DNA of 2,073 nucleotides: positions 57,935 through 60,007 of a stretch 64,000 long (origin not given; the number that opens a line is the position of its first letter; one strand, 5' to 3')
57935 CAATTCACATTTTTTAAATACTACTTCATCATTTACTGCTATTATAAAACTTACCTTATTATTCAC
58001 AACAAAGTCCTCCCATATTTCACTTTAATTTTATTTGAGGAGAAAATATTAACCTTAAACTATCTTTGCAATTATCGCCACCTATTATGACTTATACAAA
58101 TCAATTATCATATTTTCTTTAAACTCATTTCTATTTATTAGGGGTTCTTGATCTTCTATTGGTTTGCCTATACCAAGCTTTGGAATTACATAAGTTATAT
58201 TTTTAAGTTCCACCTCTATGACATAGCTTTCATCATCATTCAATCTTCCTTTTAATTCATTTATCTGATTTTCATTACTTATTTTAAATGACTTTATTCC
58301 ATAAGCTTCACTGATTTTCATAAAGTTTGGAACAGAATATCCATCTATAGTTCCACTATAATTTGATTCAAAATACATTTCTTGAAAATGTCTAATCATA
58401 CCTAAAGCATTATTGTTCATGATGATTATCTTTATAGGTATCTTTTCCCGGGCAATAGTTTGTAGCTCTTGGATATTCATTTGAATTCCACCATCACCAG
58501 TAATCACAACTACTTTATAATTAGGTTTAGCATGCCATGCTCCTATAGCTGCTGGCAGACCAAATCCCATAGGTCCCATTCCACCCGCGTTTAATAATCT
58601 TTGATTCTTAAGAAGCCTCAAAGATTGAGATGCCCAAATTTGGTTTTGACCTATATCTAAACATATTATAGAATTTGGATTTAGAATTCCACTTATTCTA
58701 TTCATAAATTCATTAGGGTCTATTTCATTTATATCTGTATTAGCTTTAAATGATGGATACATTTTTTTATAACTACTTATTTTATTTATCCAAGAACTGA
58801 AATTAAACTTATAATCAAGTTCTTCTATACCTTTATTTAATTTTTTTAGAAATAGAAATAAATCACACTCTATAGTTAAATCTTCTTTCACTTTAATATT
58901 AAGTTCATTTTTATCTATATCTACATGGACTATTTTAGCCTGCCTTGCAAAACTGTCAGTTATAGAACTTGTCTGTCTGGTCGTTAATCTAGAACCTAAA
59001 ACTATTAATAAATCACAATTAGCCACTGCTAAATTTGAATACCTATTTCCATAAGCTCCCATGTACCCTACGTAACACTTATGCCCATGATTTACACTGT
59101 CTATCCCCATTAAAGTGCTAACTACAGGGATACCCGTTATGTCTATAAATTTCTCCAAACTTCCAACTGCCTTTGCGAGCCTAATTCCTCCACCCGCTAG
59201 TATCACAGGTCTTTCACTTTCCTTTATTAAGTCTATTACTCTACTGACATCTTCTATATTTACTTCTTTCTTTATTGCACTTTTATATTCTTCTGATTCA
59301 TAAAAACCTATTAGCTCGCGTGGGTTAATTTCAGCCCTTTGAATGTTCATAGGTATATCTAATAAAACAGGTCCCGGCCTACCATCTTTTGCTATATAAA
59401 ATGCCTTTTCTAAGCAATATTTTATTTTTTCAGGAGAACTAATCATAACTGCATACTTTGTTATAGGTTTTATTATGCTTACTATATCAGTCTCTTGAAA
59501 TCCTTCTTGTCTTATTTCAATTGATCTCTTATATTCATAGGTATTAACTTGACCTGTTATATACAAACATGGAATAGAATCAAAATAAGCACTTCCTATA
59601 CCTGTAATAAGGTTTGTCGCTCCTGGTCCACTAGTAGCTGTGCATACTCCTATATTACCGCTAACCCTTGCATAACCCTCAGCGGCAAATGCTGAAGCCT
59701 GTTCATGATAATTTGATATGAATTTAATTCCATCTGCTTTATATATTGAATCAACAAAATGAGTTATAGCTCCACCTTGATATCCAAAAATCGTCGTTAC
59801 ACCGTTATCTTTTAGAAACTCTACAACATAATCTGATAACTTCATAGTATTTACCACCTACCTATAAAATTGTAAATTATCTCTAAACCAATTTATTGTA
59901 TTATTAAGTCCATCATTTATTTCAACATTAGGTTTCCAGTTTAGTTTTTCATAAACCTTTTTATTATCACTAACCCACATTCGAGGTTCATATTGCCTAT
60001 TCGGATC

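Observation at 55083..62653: Predicted CDP-activated, C-branched 3,6-dideoxyhexose pathway (YerE-like ThDP enzyme) beside a collagen-like spore-surface protein gene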

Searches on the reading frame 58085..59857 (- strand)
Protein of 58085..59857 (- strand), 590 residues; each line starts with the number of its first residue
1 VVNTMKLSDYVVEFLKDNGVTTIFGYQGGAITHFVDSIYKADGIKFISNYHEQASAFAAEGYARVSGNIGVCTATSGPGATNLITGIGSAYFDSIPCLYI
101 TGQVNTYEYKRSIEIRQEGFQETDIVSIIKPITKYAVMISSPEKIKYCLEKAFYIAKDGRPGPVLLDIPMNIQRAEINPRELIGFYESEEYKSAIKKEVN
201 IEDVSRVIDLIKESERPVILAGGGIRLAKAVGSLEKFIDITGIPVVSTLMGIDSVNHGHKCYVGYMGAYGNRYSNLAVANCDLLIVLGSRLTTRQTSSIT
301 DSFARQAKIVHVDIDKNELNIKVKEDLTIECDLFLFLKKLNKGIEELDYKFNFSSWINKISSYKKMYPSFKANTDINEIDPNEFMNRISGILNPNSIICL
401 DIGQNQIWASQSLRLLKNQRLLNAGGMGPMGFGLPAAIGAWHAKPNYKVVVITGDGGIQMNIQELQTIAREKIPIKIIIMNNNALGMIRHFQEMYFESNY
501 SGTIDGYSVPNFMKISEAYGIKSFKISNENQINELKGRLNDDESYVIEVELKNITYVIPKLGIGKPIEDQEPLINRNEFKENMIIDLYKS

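Call 3: search_protein_families(library=pfam, proteins=[window:58085-59857:-])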
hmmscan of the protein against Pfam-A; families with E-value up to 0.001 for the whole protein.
window:58085-59857:- (590 aa): 3 families
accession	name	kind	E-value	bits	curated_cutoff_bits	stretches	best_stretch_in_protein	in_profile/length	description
PF02775.26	TPP_enzyme_C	-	1.4e-44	152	21.9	1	401-549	1-151/151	Thiamine pyrophosphate enzyme, C-terminal TPP binding domain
PF02776.23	TPP_enzyme_N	-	1.6e-38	131.5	26.8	1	5-127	1-118/119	Thiamine pyrophosphate enzyme, N-terminal TPP binding domain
PF00205.28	TPP_enzyme_M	-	2.2e-38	131.5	30.4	1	204-340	1-137/137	Thiamine pyrophosphate enzyme, central domain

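Call 4: search_protein_families(library=ncbifam, proteins=[window:58085-59857:-])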
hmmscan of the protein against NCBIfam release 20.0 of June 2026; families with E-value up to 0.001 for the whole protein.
window:58085-59857:- (590 aa): 54 families (the best 25 are shown)
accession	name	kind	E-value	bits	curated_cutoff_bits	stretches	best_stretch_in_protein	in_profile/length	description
TIGR00118.1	acolac_lg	equivalog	3.5e-159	530.8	538.35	1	7-565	3-548/557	biosynthetic-type acetolactate synthase large subunit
NF006524.0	PRK08978.1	equivalog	4.2e-153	510.5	738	1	8-560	4-533/548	acetolactate synthase 2 catalytic subunit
NF004919.0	PRK06276.1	equivalog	2.9e-146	488.2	866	1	5-553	1-540/582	acetolactate synthase large subunit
NF004710.0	PRK06048.1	equivalog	3.1e-146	488.1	976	1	3-568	6-554/561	acetolactate synthase large subunit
NF005651.0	PRK07418.1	subfamily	4.6e-141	471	942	1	9-566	23-574/617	acetolactate synthase large subunit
NF006319.0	PRK08527.1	equivalog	3.2e-135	451.8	905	1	4-567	3-554/565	acetolactate synthase large subunit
NF005824.0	PRK07710.1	equivalog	6e-135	450.8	976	1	4-569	16-566/573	acetolactate synthase large subunit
NF005860.0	PRK07789.1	equivalog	7.5e-135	450.6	881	1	5-565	34-592/615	acetolactate synthase large subunit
NF005584.0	PRK07282.1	equivalog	1.7e-134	449.5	970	1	8-565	13-554/566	acetolactate synthase large subunit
NF005228.0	PRK06725.1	equivalog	2.6e-134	448.5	991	1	5-534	16-527/571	acetolactate synthase large subunit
NF005058.0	PRK06466.1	equivalog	1.9e-127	426.2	951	1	7-555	6-551/574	acetolactate synthase 3 large subunit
NF006016.1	PRK08155.1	equivalog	1.5e-126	423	870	1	8-560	6-541/554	acetolactate synthase large subunit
NF006581.0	PRK09107.1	equivalog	1.9e-126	422.8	974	1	3-568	9-570/595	acetolactate synthase 3 large subunit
NF005409.0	PRK06965.1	equivalog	6e-126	421.2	1035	1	8-567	24-577/587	acetolactate synthase 3 catalytic subunit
NF005039.0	PRK06456.1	equivalog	4.3e-118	395.3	868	1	10-564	7-557/572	acetolactate synthase large subunit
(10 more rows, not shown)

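Call 8: search_solved_structures(query=window:58085-59857:-, max_evalue=1e-20)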
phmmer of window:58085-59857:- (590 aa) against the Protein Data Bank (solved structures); distinct sequences matched with E-value up to 1e-20: 139 (the best 60 are shown).
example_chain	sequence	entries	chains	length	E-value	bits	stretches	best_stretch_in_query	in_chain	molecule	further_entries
5ahk_A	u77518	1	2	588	4.7e-129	434.8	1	4-572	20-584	ACETOLACTATE SYNTHASE II, LARGE SUBUNIT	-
7u25_A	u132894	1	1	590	1.6e-107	363.7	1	6-567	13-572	Acetolactate synthase, chloroplastic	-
7tzz_A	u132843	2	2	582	1.7e-107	363.7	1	6-566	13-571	Acetolactate synthase, chloroplastic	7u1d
8et5_A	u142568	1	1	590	2.4e-107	363.2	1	6-567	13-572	Acetolactate synthase, chloroplastic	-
6u9h_A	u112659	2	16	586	3e-107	362.8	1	6-566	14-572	Acetolactate synthase, chloroplastic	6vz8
1ybh_A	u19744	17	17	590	3e-107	362.8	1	6-567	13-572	Acetolactate synthase, chloroplast | Acetolactate synthase | Acetolactate synthase, chloroplastic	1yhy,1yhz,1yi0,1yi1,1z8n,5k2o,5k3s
7stq_A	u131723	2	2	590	4.2e-107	362.4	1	6-567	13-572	Acetolactate synthase, chloroplastic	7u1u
3e9y_A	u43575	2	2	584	7.8e-107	361.5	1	6-566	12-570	Acetolactate synthase, chloroplastic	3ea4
6dek_A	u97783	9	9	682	9e-94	318.4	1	15-569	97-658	Acetolactate synthase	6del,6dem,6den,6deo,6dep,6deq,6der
1jsc_A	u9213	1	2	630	1.6e-92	314.2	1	13-568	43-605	ACETOHYDROXY-ACID SYNTHASE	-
6u9d_A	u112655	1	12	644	1.7e-92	314.1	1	13-568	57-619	Acetolactate synthase catalytic subunit, mitochondrial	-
1n0h_A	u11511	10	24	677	2e-92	313.9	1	13-568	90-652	Acetolactate synthase | Acetolactate synthase, mitochondrial | Acetolactate synthase catalytic subunit, mitochondrial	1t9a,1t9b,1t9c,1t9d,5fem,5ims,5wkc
6lpi_A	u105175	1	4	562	1.3e-91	311.2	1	8-531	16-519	Acetolactate synthase isozyme 1 large subunit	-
8rph_A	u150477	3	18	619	1.2e-90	308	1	3-586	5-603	Thiamine pyrophosphate-binding protein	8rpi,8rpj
7egv_A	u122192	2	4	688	2.8e-85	290.3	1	13-567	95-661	Acetolactate synthase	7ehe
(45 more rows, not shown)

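Call 9: find_homologous_proteins(query=window:58085-59857:-, max_evalue=1e-30)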
Query window:58085-59857:- (590 aa): 8000 proteins with E <= 1e-30 among 8000 candidates; the best 120 are listed.
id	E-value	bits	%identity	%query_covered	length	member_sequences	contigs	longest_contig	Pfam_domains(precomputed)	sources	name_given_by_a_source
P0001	0.0e+0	1315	100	99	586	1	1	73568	PF02775.27,PF02776.24,PF00205.29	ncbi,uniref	ncbi:MAG: thiamine pyrophosphate-binding protein [Clostridium sp.]|uniref:thiamine pyrophosphate-bin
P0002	0.0e+0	1172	88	99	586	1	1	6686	PF02775.27,PF02776.24,PF00205.29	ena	-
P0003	0.0e+0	1150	87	99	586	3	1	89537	PF02775.27,PF02776.24,PF00205.29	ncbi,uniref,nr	ncbi:thiamine pyrophosphate-binding protein [Clostridium lacusfryxellense]|uniref:thiamine pyrophosp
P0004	0.0e+0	1127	85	99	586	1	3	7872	PF02775.27,PF02776.24,PF00205.29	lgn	-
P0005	0.0e+0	1122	85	99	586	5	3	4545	PF02775.27,PF02776.24,PF00205.29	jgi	-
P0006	0.0e+0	1119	84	99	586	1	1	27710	PF02775.27,PF02776.24,PF00205.29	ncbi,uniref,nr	ncbi:thiamine pyrophosphate-binding protein [Clostridium frigoris]|uniref:Thiamine pyrophosphate-bin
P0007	0.0e+0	1111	83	99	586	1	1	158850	PF02775.27,PF02776.24,PF00205.29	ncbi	ncbi:thiamine pyrophosphate-binding protein [Clostridium sp.]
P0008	0.0e+0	1109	83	99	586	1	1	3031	PF02775.27,PF02776.24,PF00205.29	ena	-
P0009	0.0e+0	1107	84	99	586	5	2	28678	PF02775.27,PF02776.24,PF00205.29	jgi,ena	-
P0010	0.0e+0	1103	82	99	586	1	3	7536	PF02775.27,PF02776.24,PF00205.29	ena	-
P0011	0.0e+0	1102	83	99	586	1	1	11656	PF02775.27,PF02776.24,PF00205.29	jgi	-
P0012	0.0e+0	1101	82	99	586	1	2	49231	PF02775.27,PF02776.24,PF00205.29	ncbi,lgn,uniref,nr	ncbi:thiamine pyrophosphate-binding protein [Clostridium bowmanii]|uniref:thiamine pyrophosphate-bin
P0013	0.0e+0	1095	82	99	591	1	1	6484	PF02775.27,PF02776.24,PF00205.29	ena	-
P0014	0.0e+0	1092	82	99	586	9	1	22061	PF02775.27,PF02776.24,PF00205.29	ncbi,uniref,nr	ncbi:biosynthetic-type acetolactate synthase large subunit [Clostridium estertheticum]|uniref:biosyn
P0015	0.0e+0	1086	82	99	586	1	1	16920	PF02775.27,PF02776.24,PF00205.29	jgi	-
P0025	0.0e+0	1060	80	99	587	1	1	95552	PF02775.27,PF02776.24,PF00205.29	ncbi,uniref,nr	ncbi:thiamine pyrophosphate-binding protein [Clostridium psychrophilum]|uniref:thiamine pyrophosphat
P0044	1.8e-247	841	63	99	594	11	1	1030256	PF02775.27,PF02776.24,PF00205.29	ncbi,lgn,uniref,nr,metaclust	ncbi:thiamine pyrophosphate-binding protein [Clostridium gasigenes]|uniref:Acetolactate synthase-1/2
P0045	1.2e-246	838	63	99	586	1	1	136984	PF02775.27,PF02776.24,PF00205.29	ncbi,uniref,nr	ncbi:biosynthetic-type acetolactate synthase large subunit [Clostridium gasigenes]|uniref:biosynthet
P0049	1.9e-245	834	63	99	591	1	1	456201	PF02775.27,PF02776.24,PF00205.29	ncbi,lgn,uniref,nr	ncbi:biosynthetic-type acetolactate synthase large subunit [Clostridium gasigenes]|uniref:Acetolacta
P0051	1.2e-244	831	63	99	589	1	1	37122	PF02775.27,PF02776.24,PF00205.29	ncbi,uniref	ncbi:thiamine pyrophosphate-binding protein [Romboutsia sp.]|uniref:thiamine pyrophosphate-binding p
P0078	2.8e-208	711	54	99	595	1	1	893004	PF02775.27,PF02776.24,PF00205.29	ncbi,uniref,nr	ncbi:thiamine pyrophosphate-binding protein [Paenibacillus sp. LMG 31461]|uniref:Thiamine pyrophosph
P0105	6.6e-204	697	53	99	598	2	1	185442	PF02775.27,PF02776.24,PF00205.29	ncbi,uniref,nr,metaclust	ncbi:thiamine pyrophosphate-binding protein [Paenibacillus oryzisoli]|uniref:Acetolactate synthase n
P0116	1.7e-202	692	56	99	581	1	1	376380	PF02775.27,PF02776.24,PF00205.29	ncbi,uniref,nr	ncbi:thiamine pyrophosphate-binding protein [Cellulosilyticum sp. I15G10I2]|uniref:thiamine pyrophos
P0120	3.1e-202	691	55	99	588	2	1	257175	PF02775.27,PF02776.24,PF00205.29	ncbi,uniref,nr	ncbi:thiamine pyrophosphate-binding protein [Psychrobacillus sp.]|uniref:thiamine pyrophosphate-bind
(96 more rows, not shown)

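Call 17: search_solved_structures(query=window:58085-59857:-, max_evalue=1e-120, show_alignments=1)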
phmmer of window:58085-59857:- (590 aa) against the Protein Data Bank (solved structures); distinct sequences matched with E-value up to 1e-120: 1.
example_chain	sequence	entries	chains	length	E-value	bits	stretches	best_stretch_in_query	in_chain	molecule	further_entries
5ahk_A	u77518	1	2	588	4.7e-129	434.8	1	4-572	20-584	ACETOLACTATE SYNTHASE II, LARGE SUBUNIT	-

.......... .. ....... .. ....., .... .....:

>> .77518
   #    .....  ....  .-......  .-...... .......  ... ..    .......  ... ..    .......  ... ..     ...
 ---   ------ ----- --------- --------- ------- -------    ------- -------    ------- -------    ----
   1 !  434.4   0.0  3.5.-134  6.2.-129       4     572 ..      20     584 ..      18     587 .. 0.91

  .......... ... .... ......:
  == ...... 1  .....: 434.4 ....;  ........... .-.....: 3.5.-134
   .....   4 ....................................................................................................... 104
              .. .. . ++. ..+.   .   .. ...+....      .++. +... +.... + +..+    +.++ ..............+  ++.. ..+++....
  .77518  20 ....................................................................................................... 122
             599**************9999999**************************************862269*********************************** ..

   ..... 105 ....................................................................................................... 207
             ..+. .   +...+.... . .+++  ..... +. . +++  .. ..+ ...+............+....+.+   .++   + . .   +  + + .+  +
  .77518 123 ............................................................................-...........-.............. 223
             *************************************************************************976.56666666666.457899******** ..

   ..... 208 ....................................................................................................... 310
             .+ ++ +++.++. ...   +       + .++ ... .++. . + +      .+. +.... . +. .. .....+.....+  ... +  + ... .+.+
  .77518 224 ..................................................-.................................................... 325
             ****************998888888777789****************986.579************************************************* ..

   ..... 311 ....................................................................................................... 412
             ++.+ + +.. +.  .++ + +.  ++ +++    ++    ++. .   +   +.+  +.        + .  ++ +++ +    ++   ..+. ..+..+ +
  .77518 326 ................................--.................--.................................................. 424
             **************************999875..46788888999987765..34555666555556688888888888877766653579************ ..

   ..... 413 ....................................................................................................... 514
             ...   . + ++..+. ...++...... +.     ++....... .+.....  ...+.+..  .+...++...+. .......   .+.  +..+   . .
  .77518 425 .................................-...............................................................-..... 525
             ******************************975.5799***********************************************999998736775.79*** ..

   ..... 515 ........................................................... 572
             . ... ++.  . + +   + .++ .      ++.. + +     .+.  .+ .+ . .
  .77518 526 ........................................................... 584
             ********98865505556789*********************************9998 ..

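Call 20: find_encoding_contigs(protein=P0001, flank=10000, max_places=3)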
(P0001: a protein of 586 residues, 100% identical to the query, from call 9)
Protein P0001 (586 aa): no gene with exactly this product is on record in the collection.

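Call 21: find_encoding_contigs(protein=P0003, flank=10000, max_places=3)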
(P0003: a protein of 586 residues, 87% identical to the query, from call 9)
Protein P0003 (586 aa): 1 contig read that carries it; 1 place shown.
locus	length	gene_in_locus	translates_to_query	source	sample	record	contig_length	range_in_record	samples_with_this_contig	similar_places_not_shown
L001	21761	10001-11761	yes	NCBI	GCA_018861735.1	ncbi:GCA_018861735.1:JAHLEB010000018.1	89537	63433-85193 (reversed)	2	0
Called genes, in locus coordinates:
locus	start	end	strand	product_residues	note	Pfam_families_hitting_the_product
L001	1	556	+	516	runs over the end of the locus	-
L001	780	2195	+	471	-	PF13578:Methyltransf_24, PF00535:Glycos_transf_2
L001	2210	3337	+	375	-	PF00534:Glycos_transf_1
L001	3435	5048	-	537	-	PF13712:Glyco_tranf_2_5, PF00535:Glycos_transf_2, PF13641:Glyco_tranf_2_3 (weak)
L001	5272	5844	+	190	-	PF00132:Hexapep (faint)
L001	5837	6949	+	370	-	PF01041:DegT_DnrJ_EryC1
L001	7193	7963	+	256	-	PF00483:NTP_transferase, PF12804:NTP_transf_3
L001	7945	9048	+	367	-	PF01073:3Beta_HSD (weak), PF01370:Epimerase, PF02719:Polysacc_synt_2, PF04321:RmlD_sub_bind (weak), PF16363:GDP_Man_Dehyd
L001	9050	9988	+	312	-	PF00106:adh_short, PF01073:3Beta_HSD, PF01370:Epimerase, PF02719:Polysacc_synt_2, PF04321:RmlD_sub_bind, PF13460:NAD_binding_10 (weak), PF16363:GDP_Man_Dehyd, PF07993:NAD_binding_4 (weak), +1 more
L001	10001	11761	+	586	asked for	PF02776:TPP_enzyme_N, PF00205:TPP_enzyme_M, PF02775:TPP_enzyme_C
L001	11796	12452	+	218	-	PF13712:Glyco_tranf_2_5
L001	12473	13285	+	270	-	PF14393:DUF4422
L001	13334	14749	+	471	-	PF01041:DegT_DnrJ_EryC1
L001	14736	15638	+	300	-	PF13641:Glyco_tranf_2_3 (weak), PF00535:Glycos_transf_2, PF10111:Glyco_tranf_2_2 (weak)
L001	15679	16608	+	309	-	PF00535:Glycos_transf_2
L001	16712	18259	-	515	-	PF00535:Glycos_transf_2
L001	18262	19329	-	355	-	PF00535:Glycos_transf_2, PF10111:Glyco_tranf_2_2 (weak), PF07719:TPR_2 (faint), PF13181:TPR_8 (faint)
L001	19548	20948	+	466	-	PF00535:Glycos_transf_2, PF13641:Glyco_tranf_2_3, PF07021:MetW (faint), PF13489:Methyltransf_23, PF08241:Methyltransf_11 (weak), PF08242:Methyltransf_12 (weak), PF13847:Methyltransf_31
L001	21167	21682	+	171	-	PF18905:DUF5661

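Call 23: find_related_loci(query=A1, collection=genome_contigs, flank=10000)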
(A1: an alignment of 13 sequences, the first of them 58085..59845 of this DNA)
Query A1 (586 aa) in genome_contigs; peptide patterns used: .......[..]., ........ (x = any residue, [..] = any of these).
600 stretches matched a pattern (row limit reached: there are more); 598 encode a relative of the query (tblastn E <= 1e-3); the best 80 are kept; 80 distinct loci.
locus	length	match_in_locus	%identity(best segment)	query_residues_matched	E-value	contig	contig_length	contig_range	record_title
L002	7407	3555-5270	55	1-581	0e+0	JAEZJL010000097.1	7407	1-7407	MAG: Bacillota bacterium isolate OH_CDB_236 k127_2255847, whole genome shotgun sequence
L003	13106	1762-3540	45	1-581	1e-156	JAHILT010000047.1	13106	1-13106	MAG: Patescibacteria group bacterium isolate KR13_N2.mb.37 KR13_N2.mb.37_k141_249348, whole genome shotgun sequence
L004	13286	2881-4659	44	1-585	1e-156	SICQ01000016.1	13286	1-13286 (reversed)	MAG: Candidatus Ryanbacteria bacterium isolate Baikal-deep-G209 BACOMB-C22499, whole genome shotgun sequence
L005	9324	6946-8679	43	1-579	4e-153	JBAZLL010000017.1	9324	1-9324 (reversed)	MAG: Candidatus Micrarchaeia archaeon isolate SO_2017_LW4_168 scaffold_1845_c2_LW137-91_2017, whole genome shotgun seque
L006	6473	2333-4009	42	1-568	1e-148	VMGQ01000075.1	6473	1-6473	MAG: Candidatus Peregrinibacteria bacterium Greene1014_49 Greene101449_scaffold_4967, whole genome shotgun sequence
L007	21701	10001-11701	42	1-569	3e-147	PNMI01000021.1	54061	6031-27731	MAG: Sphingobacteriaceae bacterium isolate FW.025 FD_1000333_54061, whole genome shotgun sequence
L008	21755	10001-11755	39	1-581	1e-134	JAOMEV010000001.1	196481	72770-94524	Bacteriovoracales bacterium isolate AH-558-A13 AH-558-A13_NODE_1, whole genome shotgun sequence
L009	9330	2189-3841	41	4-565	5e-125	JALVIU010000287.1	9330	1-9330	MAG: Candidatus Atribacteria bacterium isolate A1_metabat1_scaf2bin.155 A1_NODE_4586_length_9330_cov_7.225796, whole gen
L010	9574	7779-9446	38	1-560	1e-123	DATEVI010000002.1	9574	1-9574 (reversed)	MAG TPA_asm: Geobacteraceae bacterium isolate SMAG_U8363 k141_2409964, whole genome shotgun sequence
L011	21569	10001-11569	40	1-532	3e-121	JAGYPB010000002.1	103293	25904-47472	MAG: Deltaproteobacteria bacterium isolate M55B183 2, whole genome shotgun sequence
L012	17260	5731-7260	38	7-537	2e-120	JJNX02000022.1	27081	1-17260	Peptococcaceae bacterium SCADC1_2_3 contig_22, whole genome shotgun sequence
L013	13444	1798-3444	38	7-561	2e-120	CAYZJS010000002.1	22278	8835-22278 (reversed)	MAG TPA_asm: uncultured Thermodesulfatator sp. isolate binchicken_co219_454 genome assembly, contig: k141_153429, whole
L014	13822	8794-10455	39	4-565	5e-120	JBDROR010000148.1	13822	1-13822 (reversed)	MAG: bacterium isolate MEGAHIT-group-1.965 k141_3167638, whole genome shotgun sequence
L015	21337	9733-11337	35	1-555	1e-119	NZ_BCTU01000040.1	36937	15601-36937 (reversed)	Serratia plymuthica NBRC 102599, whole genome shotgun sequence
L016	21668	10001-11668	37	1-565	2e-118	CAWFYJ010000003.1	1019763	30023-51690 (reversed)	MAG: uncultured Conexibacteraceae bacterium isolate MFD05442.bin.1.291 genome assembly, contig: contig_5122, whole genom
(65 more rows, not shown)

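Call 32: find_encoding_contigs(protein=P0007, flank=10000, max_places=2)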
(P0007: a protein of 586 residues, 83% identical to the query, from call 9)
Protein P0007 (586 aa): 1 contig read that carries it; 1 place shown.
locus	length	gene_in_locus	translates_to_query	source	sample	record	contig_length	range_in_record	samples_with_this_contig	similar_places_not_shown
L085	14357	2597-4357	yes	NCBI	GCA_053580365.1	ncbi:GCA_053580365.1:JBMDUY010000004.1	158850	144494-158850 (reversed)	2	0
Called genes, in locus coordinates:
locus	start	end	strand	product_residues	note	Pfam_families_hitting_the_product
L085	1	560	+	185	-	PF00483:NTP_transferase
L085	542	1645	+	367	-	PF01370:Epimerase, PF02719:Polysacc_synt_2, PF04321:RmlD_sub_bind, PF16363:GDP_Man_Dehyd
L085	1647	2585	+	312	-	PF00106:adh_short (weak), PF01073:3Beta_HSD, PF01370:Epimerase, PF02719:Polysacc_synt_2, PF04321:RmlD_sub_bind, PF16363:GDP_Man_Dehyd, PF07993:NAD_binding_4 (weak)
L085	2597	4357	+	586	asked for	PF02776:TPP_enzyme_N, PF00205:TPP_enzyme_M, PF02775:TPP_enzyme_C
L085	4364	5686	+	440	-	PF01041:DegT_DnrJ_EryC1, PF01212:Beta_elim_lyase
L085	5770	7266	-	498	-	PF00132:Hexapep, PF14602:Hexapep_2, PF00535:Glycos_transf_2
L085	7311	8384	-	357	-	PF00535:Glycos_transf_2, PF07719:TPR_2 (faint), PF00515:TPR_1 (faint), PF13181:TPR_8 (faint)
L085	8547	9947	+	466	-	PF00535:Glycos_transf_2, PF13641:Glyco_tranf_2_3, PF13649:Methyltransf_25 (faint), PF13489:Methyltransf_23, PF07021:MetW (weak), PF08241:Methyltransf_11 (weak), PF08242:Methyltransf_12 (weak), PF13847:Methyltransf_31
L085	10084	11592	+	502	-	-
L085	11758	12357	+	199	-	PF12464:Mac, PF00132:Hexapep, PF14602:Hexapep_2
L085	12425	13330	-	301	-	PF00535:Glycos_transf_2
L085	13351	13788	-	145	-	PF19912:DUF6385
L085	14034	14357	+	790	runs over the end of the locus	PF00534:Glycos_transf_1, PF13692:Glyco_trans_1_4, PF13641:Glyco_tranf_2_3, PF00535:Glycos_transf_2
